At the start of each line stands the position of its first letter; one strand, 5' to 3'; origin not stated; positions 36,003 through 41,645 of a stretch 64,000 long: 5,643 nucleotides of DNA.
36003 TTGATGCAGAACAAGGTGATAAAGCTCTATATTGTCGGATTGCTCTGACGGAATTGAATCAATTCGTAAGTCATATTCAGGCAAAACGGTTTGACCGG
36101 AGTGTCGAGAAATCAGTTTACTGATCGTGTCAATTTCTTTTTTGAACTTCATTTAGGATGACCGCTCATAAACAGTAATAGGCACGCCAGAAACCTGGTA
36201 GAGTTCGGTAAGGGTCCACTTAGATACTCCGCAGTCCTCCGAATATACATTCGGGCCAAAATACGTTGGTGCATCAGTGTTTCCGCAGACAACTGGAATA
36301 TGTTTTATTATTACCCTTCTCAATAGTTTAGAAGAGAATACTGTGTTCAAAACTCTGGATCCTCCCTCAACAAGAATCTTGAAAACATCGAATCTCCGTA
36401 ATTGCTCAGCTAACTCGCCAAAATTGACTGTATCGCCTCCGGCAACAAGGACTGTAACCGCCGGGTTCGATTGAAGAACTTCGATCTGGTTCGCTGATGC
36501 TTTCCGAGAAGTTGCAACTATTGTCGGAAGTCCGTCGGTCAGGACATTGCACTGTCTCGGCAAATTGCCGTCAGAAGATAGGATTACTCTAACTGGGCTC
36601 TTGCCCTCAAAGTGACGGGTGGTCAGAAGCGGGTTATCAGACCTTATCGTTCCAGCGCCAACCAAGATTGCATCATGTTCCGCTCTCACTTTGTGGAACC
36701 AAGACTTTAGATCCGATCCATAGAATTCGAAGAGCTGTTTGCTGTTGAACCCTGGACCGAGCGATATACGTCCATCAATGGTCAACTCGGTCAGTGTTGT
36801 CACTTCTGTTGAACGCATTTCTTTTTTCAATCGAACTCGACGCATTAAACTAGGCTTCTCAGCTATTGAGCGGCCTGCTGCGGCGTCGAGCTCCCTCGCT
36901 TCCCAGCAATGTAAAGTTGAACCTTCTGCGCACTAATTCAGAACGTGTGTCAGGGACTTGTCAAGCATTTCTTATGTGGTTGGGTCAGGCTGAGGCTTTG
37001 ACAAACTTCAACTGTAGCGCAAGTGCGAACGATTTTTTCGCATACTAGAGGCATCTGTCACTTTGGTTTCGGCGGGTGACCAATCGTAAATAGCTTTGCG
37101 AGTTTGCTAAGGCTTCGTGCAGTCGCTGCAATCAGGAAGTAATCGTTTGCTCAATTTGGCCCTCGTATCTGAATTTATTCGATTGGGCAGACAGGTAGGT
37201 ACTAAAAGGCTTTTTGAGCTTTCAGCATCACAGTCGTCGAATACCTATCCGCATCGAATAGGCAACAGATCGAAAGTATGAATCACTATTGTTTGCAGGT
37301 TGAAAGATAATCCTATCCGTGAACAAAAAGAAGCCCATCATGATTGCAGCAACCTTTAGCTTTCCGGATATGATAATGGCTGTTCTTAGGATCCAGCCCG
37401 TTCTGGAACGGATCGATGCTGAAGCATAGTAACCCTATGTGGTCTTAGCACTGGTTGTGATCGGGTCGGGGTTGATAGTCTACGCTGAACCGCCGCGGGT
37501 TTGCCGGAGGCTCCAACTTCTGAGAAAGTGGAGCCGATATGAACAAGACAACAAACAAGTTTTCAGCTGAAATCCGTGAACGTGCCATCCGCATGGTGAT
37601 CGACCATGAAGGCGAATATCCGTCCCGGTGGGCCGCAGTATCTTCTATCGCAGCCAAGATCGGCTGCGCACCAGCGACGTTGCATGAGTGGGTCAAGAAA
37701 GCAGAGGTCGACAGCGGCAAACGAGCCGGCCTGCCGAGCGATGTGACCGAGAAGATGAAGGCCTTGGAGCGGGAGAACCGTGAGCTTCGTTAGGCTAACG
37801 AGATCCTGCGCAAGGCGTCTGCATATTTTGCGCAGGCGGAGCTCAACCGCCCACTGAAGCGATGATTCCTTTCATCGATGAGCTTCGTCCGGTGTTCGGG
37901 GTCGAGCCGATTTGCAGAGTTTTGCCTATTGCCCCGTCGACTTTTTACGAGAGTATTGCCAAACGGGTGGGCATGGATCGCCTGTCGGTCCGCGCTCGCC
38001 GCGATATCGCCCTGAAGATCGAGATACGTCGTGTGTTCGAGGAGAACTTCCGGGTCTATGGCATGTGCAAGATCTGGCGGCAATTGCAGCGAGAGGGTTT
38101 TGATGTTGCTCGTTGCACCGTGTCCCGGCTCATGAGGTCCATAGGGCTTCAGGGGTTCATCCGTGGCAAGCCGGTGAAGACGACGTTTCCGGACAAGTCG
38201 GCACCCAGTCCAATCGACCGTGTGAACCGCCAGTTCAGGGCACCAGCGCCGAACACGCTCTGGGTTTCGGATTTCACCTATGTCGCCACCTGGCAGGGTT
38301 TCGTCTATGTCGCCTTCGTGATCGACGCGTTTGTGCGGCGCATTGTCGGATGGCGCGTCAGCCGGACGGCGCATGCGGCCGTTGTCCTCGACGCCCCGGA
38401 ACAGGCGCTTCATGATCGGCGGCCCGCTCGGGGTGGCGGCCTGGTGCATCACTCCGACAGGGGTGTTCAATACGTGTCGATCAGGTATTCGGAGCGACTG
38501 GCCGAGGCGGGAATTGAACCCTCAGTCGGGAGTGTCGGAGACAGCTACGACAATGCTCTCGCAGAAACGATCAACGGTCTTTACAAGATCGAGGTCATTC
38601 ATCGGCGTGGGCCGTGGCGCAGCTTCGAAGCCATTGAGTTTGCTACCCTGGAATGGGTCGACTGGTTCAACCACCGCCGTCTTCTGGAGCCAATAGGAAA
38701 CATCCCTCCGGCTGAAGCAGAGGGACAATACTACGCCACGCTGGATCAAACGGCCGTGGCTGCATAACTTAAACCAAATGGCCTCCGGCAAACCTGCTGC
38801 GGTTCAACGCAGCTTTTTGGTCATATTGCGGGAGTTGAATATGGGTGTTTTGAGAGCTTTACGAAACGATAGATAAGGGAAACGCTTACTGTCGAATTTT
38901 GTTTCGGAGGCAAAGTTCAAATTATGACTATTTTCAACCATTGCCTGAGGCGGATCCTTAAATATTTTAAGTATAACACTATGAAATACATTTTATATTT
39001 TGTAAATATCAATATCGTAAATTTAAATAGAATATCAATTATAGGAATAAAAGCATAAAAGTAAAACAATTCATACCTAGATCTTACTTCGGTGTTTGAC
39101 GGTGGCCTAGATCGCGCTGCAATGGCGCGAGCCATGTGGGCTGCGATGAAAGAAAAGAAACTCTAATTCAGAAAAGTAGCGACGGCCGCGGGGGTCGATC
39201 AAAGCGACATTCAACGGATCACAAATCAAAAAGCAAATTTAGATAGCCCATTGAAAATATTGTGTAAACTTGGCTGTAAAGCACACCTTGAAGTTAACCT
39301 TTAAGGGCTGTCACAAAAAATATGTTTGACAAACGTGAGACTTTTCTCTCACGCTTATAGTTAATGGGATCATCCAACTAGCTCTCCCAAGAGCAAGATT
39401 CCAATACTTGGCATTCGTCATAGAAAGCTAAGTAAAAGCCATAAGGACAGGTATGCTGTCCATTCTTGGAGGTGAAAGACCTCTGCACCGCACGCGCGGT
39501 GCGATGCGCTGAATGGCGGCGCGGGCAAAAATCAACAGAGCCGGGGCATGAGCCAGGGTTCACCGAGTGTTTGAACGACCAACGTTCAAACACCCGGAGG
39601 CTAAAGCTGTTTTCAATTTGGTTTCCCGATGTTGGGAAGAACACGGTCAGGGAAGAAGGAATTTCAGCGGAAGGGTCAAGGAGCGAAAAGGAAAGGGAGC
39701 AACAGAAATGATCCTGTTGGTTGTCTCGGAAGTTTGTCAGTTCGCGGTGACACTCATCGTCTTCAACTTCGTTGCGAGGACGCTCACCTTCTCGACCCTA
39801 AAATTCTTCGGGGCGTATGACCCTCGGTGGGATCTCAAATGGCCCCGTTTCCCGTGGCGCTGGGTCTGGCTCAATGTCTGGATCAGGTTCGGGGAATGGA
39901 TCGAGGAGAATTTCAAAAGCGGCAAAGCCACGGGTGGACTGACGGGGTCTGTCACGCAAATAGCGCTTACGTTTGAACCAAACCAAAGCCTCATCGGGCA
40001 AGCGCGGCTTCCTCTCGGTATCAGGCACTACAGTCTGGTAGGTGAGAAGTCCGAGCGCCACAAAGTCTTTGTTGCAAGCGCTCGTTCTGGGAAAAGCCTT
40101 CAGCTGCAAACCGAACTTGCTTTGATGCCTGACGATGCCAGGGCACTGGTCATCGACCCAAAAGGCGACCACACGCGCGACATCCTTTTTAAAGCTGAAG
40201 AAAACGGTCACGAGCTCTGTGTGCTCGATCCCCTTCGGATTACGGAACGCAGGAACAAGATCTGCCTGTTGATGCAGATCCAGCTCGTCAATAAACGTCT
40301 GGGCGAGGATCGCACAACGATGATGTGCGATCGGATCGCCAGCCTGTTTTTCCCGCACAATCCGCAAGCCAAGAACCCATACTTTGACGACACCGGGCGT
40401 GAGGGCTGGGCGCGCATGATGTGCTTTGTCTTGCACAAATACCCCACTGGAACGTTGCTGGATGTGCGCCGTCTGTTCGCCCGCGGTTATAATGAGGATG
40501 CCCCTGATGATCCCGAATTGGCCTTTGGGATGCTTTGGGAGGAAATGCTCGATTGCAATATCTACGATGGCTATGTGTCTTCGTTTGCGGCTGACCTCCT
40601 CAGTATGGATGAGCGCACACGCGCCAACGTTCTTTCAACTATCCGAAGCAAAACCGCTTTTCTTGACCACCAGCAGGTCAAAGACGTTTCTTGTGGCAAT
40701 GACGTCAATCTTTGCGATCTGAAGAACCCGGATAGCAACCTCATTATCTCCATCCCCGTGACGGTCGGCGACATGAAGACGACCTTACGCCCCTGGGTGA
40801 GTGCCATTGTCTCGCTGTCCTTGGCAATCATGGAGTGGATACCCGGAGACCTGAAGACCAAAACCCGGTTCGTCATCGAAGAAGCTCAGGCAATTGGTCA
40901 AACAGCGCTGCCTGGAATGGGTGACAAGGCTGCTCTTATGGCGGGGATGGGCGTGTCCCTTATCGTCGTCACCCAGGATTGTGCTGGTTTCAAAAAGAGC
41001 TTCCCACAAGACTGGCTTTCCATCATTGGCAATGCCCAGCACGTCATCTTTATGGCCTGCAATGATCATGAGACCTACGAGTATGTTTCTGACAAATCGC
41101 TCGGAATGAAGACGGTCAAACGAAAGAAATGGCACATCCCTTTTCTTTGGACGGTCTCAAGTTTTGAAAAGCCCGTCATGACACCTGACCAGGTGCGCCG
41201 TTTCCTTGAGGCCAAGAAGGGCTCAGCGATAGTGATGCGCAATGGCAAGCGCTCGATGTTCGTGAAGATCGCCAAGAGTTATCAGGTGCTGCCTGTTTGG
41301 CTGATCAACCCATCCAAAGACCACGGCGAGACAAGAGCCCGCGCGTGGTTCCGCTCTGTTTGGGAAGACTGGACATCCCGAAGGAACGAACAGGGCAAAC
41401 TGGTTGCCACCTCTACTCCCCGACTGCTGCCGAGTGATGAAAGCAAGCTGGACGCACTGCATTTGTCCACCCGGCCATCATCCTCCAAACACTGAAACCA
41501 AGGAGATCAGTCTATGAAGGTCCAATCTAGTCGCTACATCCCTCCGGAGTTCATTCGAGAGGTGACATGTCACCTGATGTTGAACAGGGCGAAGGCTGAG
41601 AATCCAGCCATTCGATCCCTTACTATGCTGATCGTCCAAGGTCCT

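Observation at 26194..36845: Orphan ten-gene convergent cluster combines GTP-cyclohydrolase-II chemistry, three different iron oxidase types, a nitroreductase fold, two ASKHA kinases and a nucleotidyltransferase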

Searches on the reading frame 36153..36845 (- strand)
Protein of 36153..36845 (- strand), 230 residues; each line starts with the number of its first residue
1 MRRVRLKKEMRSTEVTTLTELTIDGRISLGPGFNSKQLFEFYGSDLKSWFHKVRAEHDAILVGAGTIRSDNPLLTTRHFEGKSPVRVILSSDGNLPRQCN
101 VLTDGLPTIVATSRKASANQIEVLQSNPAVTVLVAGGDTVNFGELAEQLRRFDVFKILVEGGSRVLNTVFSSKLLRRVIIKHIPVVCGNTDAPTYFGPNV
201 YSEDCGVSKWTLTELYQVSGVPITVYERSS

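Call 3: search_protein_families(library=pfam, proteins=[window:36153-36845:-], max_evalue=0.01)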
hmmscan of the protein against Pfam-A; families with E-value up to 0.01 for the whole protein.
window:36153-36845:- (230 aa): 1 family
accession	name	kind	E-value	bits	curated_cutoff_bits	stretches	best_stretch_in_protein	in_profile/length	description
PF01872.23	RibD_C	-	2.2e-32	112.9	24.1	1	17-218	5-191/197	RibD C-terminal domain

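Call 4: search_protein_families(library=ncbifam, proteins=[window:36153-36845:-], max_evalue=0.01)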
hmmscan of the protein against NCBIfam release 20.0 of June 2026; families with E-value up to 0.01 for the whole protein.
window:36153-36845:- (230 aa): 7 families
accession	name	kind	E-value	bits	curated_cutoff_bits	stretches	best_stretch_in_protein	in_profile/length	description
TIGR00227.1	ribD_Cterm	domain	1.3e-32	113.1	150.15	1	21-218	11-206/216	riboflavin-specific deaminase C-terminal domain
TIGR01508.1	rib_reduct_arch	equivalog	2.4e-29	102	186.45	1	20-217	8-199/210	2,5-diamino-6-(ribosylamino)-4(3H)-pyrimidinone 5'-phosphate reductase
TIGR00326.1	eubact_ribD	equivalog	4.8e-21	75.3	156.35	1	21-194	149-312/343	bifunctional diaminohydroxyphosphoribosylaminopyrimidine deaminase/5-amino-6-(5-phosphoribosylamino)uracil reductase RibD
NF010663.0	PRK14059.1-1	equivalog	6.7e-11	42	184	1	51-195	61-219/253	pyrimidine reductase family protein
NF010664.0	PRK14059.1-2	equivalog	1.4e-07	31.4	226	1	48-190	67-221/257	pyrimidine reductase family protein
NF010665.0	PRK14059.1-4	equivalog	2.9e-06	26.8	274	1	50-193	73-228/260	pyrimidine reductase family protein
NF008052.0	PRK10786.1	equivalog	7.4e-05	21.6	500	1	45-191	175-330/367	bifunctional diaminohydroxyphosphoribosylaminopyrimidine deaminase/5-amino-6-(5-phosphoribosylamino)uracil reductase RibD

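Call 32: search_solved_structures(query=window:36153-36845:-, max_evalue=0.001)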
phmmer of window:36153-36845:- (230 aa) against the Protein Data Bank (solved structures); distinct sequences matched with E-value up to 0.001: 12.
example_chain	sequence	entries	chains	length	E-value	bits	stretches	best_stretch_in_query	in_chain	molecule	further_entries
6p8c_A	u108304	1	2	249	8.3e-19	71.2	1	20-197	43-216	2,5-diamino-6-ribosylamino-4(3H)-pyrimidinone 5'-phosphate reductase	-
2azn_A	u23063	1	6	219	1.7e-16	63.6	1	49-202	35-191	Putative 5-amino-6-(5-phosphoribosylamino)uracil reductase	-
2b3z_A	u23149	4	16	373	1.9e-14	56.9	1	16-207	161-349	Riboflavin biosynthesis protein ribD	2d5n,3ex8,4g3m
5xv2_A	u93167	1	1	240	2.4e-12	50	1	49-203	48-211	Conserved protein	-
5xux_A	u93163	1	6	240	2.6e-12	49.9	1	50-203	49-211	Conserved protein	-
5xv0_A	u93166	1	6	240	2.8e-12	49.8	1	50-202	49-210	Conserved protein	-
5xv5_A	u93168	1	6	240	9.2e-12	48.1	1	50-202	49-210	Conserved protein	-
7lrh_A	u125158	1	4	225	1.8e-11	47.2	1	43-196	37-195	Riboflavin biosynthesis protein RibD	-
2hxv_A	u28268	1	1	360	3.2e-10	43.1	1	43-167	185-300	Diaminohydroxyphosphoribosylaminopyrimidine deaminase/ 5-amino-6-(5-phosphoribosylamino)ur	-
4ha7_A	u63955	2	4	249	1.7e-09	40.7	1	17-190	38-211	2,5-diamino-6-ribosylamino-4(3H)-pyrimidinone 5'-phosphate reductase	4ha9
9no2_B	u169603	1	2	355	4.4e-07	32.8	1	21-189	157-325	Riboflavin biosynthesis protein RibD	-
9l1f_A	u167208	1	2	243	0.00094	21.9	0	43-173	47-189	2,5-diamino-6-ribosylamino-4(3H)-pyrimidinone 5'-phosphate reductase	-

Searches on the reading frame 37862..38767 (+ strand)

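Call 8: search_protein_families(library=pfam, proteins=[window:37862-38767:+], max_evalue=0.001)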
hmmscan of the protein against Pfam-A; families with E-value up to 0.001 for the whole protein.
window:37862-38767:+ (301 aa): 3 families
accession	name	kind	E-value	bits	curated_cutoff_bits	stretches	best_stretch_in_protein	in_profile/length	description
PF00665.32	rve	-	1.5e-23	83.4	32.6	1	128-227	2-101/102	Integrase core domain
PF13276.12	HTH_21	-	3e-15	56.6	28.1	1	50-103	5-59/60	HTH-like domain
PF13683.12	rve_3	-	9.4e-09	35.3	26.5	1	217-283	2-67/67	Integrase core domain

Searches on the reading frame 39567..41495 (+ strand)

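Call 8: search_protein_families(library=pfam, proteins=[window:39567-41495:+], max_evalue=0.001)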
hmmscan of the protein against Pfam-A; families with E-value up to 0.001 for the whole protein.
window:39567-41495:+ (642 aa): 3 families
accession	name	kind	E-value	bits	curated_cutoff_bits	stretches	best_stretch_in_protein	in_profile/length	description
PF02534.20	T4SS-DNA_transf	-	3.8e-20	72.6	20.1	1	162-570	43-444/468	Type IV secretory system Conjugative DNA transfer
PF12696.13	TraG-D_C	-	2.1e-14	54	22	1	434-546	3-124/126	TraM recognition site of TraD and TraG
PF10412.15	TrwB_AAD_bind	-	3.9e-08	33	20.5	1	389-521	205-332/387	Type IV secretion-system coupling protein DNA-binding domain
